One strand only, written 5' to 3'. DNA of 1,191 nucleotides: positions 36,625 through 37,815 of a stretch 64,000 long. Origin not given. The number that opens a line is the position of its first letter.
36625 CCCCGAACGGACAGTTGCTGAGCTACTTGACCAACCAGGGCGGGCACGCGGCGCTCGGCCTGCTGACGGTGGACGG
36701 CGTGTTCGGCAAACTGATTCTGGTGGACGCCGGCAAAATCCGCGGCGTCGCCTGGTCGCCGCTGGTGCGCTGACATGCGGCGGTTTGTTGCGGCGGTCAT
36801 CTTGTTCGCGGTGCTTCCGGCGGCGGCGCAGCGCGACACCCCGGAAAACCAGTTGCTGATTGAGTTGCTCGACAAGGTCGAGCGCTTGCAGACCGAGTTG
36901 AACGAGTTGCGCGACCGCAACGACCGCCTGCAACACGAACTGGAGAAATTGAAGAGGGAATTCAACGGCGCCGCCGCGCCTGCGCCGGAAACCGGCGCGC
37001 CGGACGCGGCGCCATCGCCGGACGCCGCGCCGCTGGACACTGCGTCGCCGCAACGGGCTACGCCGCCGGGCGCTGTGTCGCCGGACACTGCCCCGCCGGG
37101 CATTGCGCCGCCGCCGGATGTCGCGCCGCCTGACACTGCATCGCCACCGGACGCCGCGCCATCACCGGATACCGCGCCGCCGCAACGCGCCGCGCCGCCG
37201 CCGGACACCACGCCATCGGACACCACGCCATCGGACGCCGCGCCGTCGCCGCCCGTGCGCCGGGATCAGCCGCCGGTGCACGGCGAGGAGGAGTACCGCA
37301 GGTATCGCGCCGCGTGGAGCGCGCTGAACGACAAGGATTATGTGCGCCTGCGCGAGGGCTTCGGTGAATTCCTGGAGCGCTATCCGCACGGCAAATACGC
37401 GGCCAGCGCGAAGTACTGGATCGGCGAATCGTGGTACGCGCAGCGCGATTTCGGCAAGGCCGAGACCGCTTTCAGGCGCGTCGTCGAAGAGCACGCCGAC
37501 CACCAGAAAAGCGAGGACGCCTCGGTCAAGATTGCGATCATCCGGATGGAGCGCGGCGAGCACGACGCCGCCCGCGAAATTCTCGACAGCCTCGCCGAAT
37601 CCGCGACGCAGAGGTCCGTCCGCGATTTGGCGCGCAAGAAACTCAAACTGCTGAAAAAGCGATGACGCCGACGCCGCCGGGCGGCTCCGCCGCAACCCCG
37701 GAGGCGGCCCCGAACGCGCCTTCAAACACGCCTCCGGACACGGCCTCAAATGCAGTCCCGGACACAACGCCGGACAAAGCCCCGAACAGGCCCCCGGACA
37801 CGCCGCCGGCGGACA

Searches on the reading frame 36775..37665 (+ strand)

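Call 39: search_protein_families(library=pfam, proteins=[window:36775-37665:+], max_evalue=0.0001)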
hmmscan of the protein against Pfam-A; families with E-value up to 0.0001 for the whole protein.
window:36775-37665:+ (296 aa): 7 families
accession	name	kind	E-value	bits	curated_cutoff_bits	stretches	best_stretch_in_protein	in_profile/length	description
PF13174.12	TPR_6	-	3.1e-10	40.5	26.3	0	212-242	2-32/33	Tetratricopeptide repeat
PF09976.15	TPR_21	-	3.5e-09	37.1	25.5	1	176-285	42-151/193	Tetratricopeptide repeat-like domain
PF14559.12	TPR_19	-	3.6e-06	27.7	25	1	222-285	3-64/68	Tetratricopeptide repeat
PF13525.12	YfiO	-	5.3e-06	26.8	25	1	176-248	8-80/203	Outer membrane lipoprotein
PF13432.12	TPR_16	-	7.9e-06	26.7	32.7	0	221-277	8-61/65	Tetratricopeptide repeat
PF13512.12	TPR_18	-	4.1e-05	24.2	21.9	1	173-255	10-92/145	Tetratricopeptide repeat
PF16331.10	TolA_bind_tri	-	6.7e-05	23.4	30.1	0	25-61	17-53/76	TolA binding protein trimerisation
